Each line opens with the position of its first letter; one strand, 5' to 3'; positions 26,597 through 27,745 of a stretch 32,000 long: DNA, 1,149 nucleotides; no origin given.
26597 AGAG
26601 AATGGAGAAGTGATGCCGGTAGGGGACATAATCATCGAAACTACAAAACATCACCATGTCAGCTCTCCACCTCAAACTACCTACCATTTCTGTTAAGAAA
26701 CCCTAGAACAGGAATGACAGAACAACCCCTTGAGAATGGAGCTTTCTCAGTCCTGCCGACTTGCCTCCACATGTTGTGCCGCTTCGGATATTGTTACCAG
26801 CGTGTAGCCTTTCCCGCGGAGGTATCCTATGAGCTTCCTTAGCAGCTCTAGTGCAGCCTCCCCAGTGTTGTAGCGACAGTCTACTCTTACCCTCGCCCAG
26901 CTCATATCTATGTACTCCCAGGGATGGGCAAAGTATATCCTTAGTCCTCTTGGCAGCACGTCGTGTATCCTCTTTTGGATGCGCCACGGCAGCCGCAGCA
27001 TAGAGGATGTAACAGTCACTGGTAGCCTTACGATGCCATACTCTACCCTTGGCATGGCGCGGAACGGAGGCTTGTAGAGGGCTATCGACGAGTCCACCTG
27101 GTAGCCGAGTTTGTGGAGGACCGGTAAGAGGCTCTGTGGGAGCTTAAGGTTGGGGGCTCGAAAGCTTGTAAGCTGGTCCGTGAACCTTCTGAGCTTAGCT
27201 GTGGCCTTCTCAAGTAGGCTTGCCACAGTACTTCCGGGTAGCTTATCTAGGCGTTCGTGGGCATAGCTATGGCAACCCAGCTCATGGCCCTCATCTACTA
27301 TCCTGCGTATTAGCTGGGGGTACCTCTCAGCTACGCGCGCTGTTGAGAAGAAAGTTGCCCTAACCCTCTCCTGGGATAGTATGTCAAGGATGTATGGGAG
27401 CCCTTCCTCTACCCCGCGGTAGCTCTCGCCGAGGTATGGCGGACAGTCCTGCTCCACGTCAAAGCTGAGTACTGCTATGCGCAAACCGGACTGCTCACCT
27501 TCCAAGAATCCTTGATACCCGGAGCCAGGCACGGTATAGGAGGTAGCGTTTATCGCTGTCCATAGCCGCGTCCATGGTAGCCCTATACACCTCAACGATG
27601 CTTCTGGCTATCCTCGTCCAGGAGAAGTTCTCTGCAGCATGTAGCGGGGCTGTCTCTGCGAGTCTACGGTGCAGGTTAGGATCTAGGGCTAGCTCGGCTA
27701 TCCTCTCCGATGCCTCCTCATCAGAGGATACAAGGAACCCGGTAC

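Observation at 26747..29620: Operon of an MprF-flippase-family protein, a PIG-A-like GT4 and a CE4 deacetylase: a candidate GlcN-archaetidylinositol (GPI-core-like) pathway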

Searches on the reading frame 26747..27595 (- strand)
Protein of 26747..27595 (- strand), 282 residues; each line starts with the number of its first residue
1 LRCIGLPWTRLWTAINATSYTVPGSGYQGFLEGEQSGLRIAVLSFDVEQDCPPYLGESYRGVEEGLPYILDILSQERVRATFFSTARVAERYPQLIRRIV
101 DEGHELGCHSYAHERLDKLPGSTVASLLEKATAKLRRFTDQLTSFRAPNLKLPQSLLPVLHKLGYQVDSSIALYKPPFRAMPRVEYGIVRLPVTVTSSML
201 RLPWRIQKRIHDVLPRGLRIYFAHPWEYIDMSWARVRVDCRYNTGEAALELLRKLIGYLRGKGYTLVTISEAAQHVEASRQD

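Call 3: search_protein_families(library=pfam, proteins=[window:26747-27595:-], max_evalue=0.01)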
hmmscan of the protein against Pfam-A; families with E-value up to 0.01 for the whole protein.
window:26747-27595:- (282 aa): 2 families
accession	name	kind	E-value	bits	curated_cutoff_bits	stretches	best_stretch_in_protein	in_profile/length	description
PF01522.26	Polysacc_deac_1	-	4.9e-22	78.6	23.1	1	52-167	17-123/124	Polysaccharide deacetylase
PF22537.1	WbmS-like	-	0.0013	19.2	27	1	66-225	13-169/186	Polysaccharide deacetylase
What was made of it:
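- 26747..27484 (-): CE4 / NodB-fold deacetylase (245 aa, cytoplasmic). It is the predicted de-N-acetylase that converts the GlcNAc-lipid to the GlcN-lipid. PF01522 scores 78.6 bits against a cutoff of 23.1 (call 3).
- Checked: Deacetylase: PF01522, E=5e-22 (call 3).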

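Call 4: search_protein_families(library=ncbifam, proteins=[window:26747-27595:-], max_evalue=0.01)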
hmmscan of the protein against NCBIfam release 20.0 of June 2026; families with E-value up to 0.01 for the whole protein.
window:26747-27595:- (282 aa): 11 families
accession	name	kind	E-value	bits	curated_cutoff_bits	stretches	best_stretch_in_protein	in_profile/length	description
TIGR03006.1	pepcterm_polyde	equivalog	6.8e-21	74.6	276.2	1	62-172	32-146/272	XrtA system polysaccharide deacetylase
TIGR02764.1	spore_ybaN_pdaB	equivalog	1.2e-20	74.1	237.4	1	66-167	21-123/191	polysaccharide deacetylase family sporulation protein PdaB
TIGR02884.1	spore_pdaA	equivalog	1.9e-15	57.2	298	1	62-166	47-154/224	delta-lactam-biosynthetic de-N-acetylase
TIGR04243.1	nodulat_NodB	equivalog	5.3e-15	55.4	240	1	67-156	18-109/197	chitooligosaccharide deacetylase NodB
NF045821.1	PgAcgDacpgdA1_Bac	equivalog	9.5e-14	50.9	400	1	67-140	104-177/282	peptidoglycan-N-acetylglucosamine deacetylase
TIGR02873.1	spore_ylxY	hypoth_equivalog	2.8e-12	46.5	391.5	1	63-148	97-182/268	probable sporulation protein, polysaccharide deacetylase family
NF045820.1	PgAcgDacpgdA_Strep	equivalog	2.3e-10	39.9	800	1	67-119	284-336/463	peptidoglycan-N-acetylglucosamine deacetylase PgdA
NF045822.1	PgAcgDacpgdA2_Bac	equivalog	4.5e-08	32.7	400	1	69-115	87-133/274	peptidoglycan-N-acetylglucosamine deacetylase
NF011923.2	PRK15394.1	equivalog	1.3e-06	27.9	382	1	58-84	11-37/294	4-deoxy-4-formamido-L-arabinose-phosphoundecaprenol deformylase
TIGR03212.1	uraD_N-term-dom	equivalog_domain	0.0049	16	424.6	1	63-130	76-143/297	allantoinase PuuE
NF050820.1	PolSacchBiosHfsH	equivalog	0.0059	16.3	400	0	96-138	86-128/249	oligosaccharide deacetylase HfsH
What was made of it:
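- Closest known: BshA/BshB and MshA/MshB. Different: The equivalog cutoffs are not met (call 4).
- Scores are far below the equivalog cutoffs (call 4).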

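Call 8: search_solved_structures(query=window:26747-27595:-, max_evalue=0.01)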
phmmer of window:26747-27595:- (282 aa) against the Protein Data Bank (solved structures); distinct sequences matched with E-value up to 0.01: 36.
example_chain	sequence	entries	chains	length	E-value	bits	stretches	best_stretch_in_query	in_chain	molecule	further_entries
7bly_A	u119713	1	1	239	6.2e-13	51.5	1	65-169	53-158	Aspergillus niger contig An12c0130, genomic contig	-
2y8u_A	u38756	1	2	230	2.7e-12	49.4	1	61-170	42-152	CHITIN DEACETYLASE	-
7y51_A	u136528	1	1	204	1.3e-11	47.2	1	70-167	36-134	Predicted xylanase/chitin deacetylase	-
1ny1_A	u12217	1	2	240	2.1e-11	46.5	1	61-167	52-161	Probable polysaccharide deacetylase pdaA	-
1w1a_1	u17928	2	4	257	2.5e-11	46.3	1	61-167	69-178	PROBABLE POLYSACCHARIDE DEACETYLASE PDAA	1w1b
1w17_A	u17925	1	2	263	2.6e-11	46.2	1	61-167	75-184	PROBABLE POLYSACCHARIDE DEACETYLASE PDAA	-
5o6y_A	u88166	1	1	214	2.8e-11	46.1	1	65-144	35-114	Peptidoglycan N-acetylglucosamine deacetylase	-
5o6y_B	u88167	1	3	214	3.1e-11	45.9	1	65-142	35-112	Peptidoglycan N-acetylglucosamine deacetylase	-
7fbw_A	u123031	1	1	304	5e-11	45.3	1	70-167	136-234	Predicted xylanase/chitin deacetylase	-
4l1g_A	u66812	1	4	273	5.2e-11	45.2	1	65-141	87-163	Peptidoglycan N-acetylglucosamine deacetylase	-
5lfz_A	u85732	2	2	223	6.3e-11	44.9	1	68-123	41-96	ArCE4A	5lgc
2iw0_A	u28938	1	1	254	2e-10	43.3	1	66-167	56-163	CHITIN DEACETYLASE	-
3rxz_A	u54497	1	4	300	2.8e-09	39.5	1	61-194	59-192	Polysaccharide deacetylase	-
3qbu_A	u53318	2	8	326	7e-09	38.2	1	49-171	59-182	Putative uncharacterized protein | peptidoglycan deacetylase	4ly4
2j13_A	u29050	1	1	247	1.5e-08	37.1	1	61-165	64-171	POLYSACCHARIDE DEACETYLASE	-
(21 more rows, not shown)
